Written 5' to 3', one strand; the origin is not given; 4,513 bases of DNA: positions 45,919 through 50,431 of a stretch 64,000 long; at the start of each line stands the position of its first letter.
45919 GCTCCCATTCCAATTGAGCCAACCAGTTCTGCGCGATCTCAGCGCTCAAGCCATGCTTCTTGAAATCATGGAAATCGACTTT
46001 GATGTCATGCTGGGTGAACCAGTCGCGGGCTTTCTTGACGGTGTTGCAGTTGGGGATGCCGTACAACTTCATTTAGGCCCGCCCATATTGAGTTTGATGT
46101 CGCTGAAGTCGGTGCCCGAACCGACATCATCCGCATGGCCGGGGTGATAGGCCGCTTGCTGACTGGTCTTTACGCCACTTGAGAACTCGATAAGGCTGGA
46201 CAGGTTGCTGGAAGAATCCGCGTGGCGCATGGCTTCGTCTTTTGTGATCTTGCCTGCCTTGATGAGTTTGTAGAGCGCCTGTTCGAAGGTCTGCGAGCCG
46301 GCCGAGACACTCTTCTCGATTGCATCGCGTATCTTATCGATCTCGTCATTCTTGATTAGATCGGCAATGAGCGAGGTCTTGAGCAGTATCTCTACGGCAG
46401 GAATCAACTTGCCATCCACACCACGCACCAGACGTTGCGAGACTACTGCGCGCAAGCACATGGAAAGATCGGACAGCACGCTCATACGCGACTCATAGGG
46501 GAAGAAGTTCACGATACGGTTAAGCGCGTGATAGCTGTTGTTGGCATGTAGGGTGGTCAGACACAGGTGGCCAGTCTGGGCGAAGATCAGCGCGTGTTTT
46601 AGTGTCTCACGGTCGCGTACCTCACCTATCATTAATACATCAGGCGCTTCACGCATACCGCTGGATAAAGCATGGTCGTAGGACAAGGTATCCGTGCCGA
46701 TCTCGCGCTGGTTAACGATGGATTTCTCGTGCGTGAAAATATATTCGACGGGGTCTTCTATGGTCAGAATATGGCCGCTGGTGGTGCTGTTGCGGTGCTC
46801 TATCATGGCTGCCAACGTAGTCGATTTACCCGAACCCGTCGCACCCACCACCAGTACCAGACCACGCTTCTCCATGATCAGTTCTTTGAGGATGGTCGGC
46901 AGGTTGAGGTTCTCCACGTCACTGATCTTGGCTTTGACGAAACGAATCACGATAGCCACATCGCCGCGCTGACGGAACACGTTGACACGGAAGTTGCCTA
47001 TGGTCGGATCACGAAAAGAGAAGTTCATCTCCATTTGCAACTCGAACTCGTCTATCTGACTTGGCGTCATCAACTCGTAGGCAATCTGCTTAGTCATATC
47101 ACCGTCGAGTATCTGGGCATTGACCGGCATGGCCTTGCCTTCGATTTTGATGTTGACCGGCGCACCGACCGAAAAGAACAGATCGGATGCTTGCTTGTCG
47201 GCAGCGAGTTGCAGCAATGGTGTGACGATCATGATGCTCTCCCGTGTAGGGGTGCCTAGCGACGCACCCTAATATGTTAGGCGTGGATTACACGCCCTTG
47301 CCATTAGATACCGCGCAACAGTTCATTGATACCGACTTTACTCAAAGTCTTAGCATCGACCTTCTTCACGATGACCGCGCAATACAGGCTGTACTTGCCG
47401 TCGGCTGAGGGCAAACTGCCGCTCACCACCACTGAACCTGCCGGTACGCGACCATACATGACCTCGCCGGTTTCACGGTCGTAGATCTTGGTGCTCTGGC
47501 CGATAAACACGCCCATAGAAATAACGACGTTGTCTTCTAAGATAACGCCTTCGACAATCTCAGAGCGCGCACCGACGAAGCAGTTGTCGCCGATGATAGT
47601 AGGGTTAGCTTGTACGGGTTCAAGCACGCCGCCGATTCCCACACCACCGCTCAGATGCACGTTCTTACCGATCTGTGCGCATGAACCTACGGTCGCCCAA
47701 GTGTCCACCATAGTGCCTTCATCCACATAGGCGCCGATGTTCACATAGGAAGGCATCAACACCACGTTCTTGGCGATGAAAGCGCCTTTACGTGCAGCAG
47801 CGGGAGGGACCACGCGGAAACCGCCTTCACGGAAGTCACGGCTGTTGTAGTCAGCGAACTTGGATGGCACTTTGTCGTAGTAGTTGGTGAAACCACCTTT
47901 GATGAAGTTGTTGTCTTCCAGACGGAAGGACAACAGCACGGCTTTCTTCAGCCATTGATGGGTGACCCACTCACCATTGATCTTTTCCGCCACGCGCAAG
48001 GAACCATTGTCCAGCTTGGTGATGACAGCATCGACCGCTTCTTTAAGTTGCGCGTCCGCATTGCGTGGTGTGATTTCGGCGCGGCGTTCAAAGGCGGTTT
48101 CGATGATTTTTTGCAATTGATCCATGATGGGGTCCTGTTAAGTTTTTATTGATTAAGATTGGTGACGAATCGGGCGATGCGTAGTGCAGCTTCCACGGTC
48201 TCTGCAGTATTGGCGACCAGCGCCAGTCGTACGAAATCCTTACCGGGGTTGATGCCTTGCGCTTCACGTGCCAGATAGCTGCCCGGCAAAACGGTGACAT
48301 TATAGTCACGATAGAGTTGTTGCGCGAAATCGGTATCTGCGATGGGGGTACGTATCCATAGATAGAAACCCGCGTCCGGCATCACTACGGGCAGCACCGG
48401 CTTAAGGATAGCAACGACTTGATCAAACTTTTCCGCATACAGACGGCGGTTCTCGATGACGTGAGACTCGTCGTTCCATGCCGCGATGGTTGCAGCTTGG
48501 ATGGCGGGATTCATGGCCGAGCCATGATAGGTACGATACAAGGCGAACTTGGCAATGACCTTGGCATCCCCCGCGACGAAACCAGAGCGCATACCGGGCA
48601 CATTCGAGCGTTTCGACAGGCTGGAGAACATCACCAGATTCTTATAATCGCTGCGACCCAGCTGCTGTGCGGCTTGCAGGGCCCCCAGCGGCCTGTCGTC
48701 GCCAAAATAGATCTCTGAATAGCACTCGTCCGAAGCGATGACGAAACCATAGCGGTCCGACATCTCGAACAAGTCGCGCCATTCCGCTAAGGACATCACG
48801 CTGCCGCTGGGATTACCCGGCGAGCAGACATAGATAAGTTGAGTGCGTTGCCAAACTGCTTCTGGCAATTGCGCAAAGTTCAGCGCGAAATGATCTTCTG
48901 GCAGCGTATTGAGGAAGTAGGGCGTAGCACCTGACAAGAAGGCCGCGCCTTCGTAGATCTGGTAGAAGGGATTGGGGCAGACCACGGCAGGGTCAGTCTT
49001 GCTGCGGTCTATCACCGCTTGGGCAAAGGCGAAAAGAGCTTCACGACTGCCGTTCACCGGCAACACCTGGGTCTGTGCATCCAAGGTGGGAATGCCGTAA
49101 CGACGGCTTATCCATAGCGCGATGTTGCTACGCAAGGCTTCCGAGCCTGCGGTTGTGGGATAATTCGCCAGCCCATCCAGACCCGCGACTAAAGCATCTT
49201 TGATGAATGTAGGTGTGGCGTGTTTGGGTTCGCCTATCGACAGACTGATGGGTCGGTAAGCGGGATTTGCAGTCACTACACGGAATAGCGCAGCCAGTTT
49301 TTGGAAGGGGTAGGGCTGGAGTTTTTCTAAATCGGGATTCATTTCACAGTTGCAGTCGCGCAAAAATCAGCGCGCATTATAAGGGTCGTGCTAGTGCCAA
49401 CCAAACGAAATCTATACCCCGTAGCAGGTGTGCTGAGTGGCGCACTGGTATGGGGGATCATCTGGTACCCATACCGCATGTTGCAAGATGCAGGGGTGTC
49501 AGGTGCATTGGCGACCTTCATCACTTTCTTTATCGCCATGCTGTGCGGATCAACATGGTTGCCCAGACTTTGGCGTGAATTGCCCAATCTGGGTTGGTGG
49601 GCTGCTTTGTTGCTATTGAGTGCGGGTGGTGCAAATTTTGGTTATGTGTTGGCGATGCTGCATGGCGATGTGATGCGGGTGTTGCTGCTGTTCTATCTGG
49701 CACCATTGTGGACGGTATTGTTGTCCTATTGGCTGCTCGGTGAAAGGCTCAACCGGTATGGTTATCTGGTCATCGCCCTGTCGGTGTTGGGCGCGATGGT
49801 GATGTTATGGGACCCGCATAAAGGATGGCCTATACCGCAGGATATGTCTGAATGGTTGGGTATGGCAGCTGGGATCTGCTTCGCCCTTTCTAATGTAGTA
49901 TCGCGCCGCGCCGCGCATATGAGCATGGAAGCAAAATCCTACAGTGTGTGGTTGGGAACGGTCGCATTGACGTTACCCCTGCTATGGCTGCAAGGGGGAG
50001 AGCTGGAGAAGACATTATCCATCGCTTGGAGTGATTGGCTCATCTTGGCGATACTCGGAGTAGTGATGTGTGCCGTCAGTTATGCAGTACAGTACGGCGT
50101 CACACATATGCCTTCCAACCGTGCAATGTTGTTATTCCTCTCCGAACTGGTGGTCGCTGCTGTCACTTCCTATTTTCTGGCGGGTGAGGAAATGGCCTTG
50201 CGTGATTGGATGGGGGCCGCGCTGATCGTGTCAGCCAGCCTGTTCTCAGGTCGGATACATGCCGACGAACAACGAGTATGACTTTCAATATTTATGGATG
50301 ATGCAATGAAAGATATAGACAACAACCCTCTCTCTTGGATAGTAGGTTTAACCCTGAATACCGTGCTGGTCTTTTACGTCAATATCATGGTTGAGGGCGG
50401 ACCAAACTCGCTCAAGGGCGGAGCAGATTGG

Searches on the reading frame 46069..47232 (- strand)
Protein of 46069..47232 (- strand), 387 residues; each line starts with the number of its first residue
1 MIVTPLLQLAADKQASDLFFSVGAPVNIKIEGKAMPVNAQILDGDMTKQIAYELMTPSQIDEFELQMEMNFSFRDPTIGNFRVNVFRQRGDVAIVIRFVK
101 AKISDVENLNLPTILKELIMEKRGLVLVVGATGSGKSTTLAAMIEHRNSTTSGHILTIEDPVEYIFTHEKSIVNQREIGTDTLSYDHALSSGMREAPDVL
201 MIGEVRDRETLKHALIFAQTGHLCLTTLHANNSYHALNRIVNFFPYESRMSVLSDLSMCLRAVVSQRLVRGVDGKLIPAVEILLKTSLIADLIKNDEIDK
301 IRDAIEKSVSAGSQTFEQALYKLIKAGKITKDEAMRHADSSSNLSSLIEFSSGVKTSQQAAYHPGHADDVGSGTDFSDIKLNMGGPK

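Call 76: search_protein_families(library=ncbifam, proteins=[window:46069-47232:-], max_evalue=1e-10)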
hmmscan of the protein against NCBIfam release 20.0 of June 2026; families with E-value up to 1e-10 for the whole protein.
window:46069-47232:- (387 aa): 15 families
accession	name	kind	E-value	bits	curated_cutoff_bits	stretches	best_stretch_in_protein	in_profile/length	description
TIGR01420.1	pilT_fam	subfamily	5e-123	410.7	319.1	1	5-341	4-341/343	PilT/PilU family type 4a pilus ATPase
TIGR02525.1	plasmid_TraJ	equivalog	3.6e-49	167.7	368.3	1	88-337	114-366/372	plasmid transfer ATPase TraJ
NF041000.1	ATPase_ComGA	equivalog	9.9e-39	132.9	300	1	6-270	3-266/267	competence type IV pilus ATPase ComGA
TIGR02524.1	dot_icm_DotB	equivalog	3.6e-37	128.4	463.3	1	54-327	66-343/358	Dot/Icm type IV secretion system ATPase DotB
TIGR02533.1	type_II_gspE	equivalog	3e-34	118.5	630.25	1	114-272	234-382/486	type II secretion system ATPase GspE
NF007755.0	PRK10436.1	equivalog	1e-33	116.7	617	1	3-271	89-357/465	type II secretion system protein GspE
TIGR02538.1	type_IV_pilB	equivalog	2e-30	105.9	675.65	1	113-301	306-483/564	type IV-A pilus assembly ATPase PilB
NF053534.1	T4PilAsmATPsTfpB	equivalog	1.4e-26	93.1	850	1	116-271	329-474/584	type IV pilus assembly ATPase TfpB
TIGR02788.1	VirB11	equivalog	4.8e-18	65.2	249.95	1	70-245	85-267/308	P-type DNA transfer ATPase VirB11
TIGR02782.1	TrbB_P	equivalog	4.4e-17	62.3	304.55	1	114-243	128-255/303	P-type conjugative transfer ATPase TrbB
NF058587.1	archaellum_moto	equivalog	4.4e-14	52.1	550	1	118-240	270-393/527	archaellum flagellar ATPase motor FlaI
TIGR03819.1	heli_sec_ATPase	hypoth_equivalog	4.8e-14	52.3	373.15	1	112-240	168-297/340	TadA family conjugal transfer-associated ATPase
NF010469.0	PRK13894.1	subfamily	1.1e-13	51.2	508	1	113-242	140-266/320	conjugal transfer ATPase TrbB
NF010407.0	PRK13833.1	subfamily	3.2e-13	49.8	499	1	97-244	122-263/323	conjugal transfer protein TrbB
NF053672.1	bindosome_BasE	exception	5.9e-11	41.8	1000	1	115-246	262-394/512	bindosome assembly system ATPase subunit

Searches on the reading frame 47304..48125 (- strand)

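Call 76: search_protein_families(library=ncbifam, proteins=[window:47304-48125:-], max_evalue=1e-10)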
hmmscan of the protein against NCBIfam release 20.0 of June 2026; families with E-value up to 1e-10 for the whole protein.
window:47304-48125:- (273 aa): 3 families
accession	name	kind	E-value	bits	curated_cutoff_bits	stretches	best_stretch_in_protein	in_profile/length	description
TIGR00965.1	dapD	equivalog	1.2e-148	493.9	375.4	1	3-273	1-271/271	2,3,4,5-tetrahydropyridine-2,6-dicarboxylate N-succinyltransferase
NF008808.1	PRK11830.1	equivalog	2.4e-115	384.2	204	1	30-271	2-243/243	2,3,4,5-tetrahydropyridine-2,6-dicarboxylate N-succinyltransferase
TIGR03532.1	DapD_Ac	equivalog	1.3e-24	87.1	231.75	1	97-209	81-194/231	2,3,4,5-tetrahydropyridine-2,6-dicarboxylate N-acetyltransferase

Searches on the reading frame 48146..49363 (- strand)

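Call 76: search_protein_families(library=ncbifam, proteins=[window:48146-49363:-], max_evalue=1e-10)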
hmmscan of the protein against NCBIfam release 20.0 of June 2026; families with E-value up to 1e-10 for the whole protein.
window:48146-49363:- (405 aa): 56 families (the best 25 are shown)
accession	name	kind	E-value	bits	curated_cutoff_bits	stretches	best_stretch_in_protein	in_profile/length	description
TIGR03538.1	DapC_gpp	equivalog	1.1e-184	613.9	474.6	1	8-400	1-395/395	succinyldiaminopimelate transaminase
NF004494.0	PRK05839.1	equivalog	1.3e-100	336.8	485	1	14-402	2-374/376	succinyldiaminopimelate transaminase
TIGR03537.1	DapC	equivalog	7e-75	252.1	453.6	1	42-393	6-344/350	succinyldiaminopimelate transaminase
NF006756.0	PRK09276.1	subfamily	2.3e-62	211.2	507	1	9-398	5-384/387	LL-diaminopimelate aminotransferase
TIGR03540.1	DapC_direct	equivalog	1.7e-60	205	593.25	1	12-398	6-382/383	LL-diaminopimelate aminotransferase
TIGR03539.1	DapC_actino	equivalog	1.3e-58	198.8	355.65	1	17-394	3-353/357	succinyldiaminopimelate transaminase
NF041364.1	GntC_guanitoxin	equivalog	2e-51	175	415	1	39-398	1-355/356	guanitoxin biosynthesis PLP-dependent (S)-gamma-hydroxy-L-arginine cyclodehydratase GntC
NF005815.0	PRK07681.1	equivalog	2e-44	152.2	545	1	20-396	17-382/399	LL-diaminopimelate aminotransferase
NF006604.0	PRK09148.1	equivalog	1.2e-43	149.7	648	1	13-402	9-391/406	LL-diaminopimelate aminotransferase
NF004611.0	PRK05942.1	equivalog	3.6e-43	148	628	1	12-396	12-386/394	aspartate aminotransferase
NF005977.0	PRK08068.1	subfamily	2.3e-41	142.3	494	1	14-398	8-385/391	transaminase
NF041091.1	asp_aminotase_Arch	equivalog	7.9e-39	133.6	550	1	39-400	30-375/376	aspartate aminotransferase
NF004770.0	PRK06108.1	subfamily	1.9e-37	129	422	1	39-402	39-394/396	pyridoxal phosphate-dependent aminotransferase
NF006569.0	PRK09082.1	subfamily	5.6e-37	127.8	420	1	37-394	31-380/386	methionine aminotransferase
NF005613.0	PRK07366.1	equivalog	5.7e-37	127.6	486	1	39-401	33-389/391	LL-diaminopimelate aminotransferase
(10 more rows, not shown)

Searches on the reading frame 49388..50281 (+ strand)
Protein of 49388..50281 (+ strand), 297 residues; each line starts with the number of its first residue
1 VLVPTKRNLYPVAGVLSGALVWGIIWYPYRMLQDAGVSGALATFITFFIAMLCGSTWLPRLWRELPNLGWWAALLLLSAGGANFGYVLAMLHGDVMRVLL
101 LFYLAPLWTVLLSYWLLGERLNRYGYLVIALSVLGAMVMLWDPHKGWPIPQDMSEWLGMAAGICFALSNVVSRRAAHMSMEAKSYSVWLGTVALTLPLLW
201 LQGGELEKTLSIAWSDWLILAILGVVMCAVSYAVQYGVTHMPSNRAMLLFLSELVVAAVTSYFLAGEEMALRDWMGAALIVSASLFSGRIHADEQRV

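Call 76: search_protein_families(library=ncbifam, proteins=[window:49388-50281:+], max_evalue=1e-10)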
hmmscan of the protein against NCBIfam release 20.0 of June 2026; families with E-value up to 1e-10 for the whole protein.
window:49388-50281:+ (297 aa): 1 family
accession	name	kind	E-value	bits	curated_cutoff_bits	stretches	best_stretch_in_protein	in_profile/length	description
TIGR00950.1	2A78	equivalog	6.6e-18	65.1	230.2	1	25-285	4-264/264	carboxylate/amino acid/amine transporter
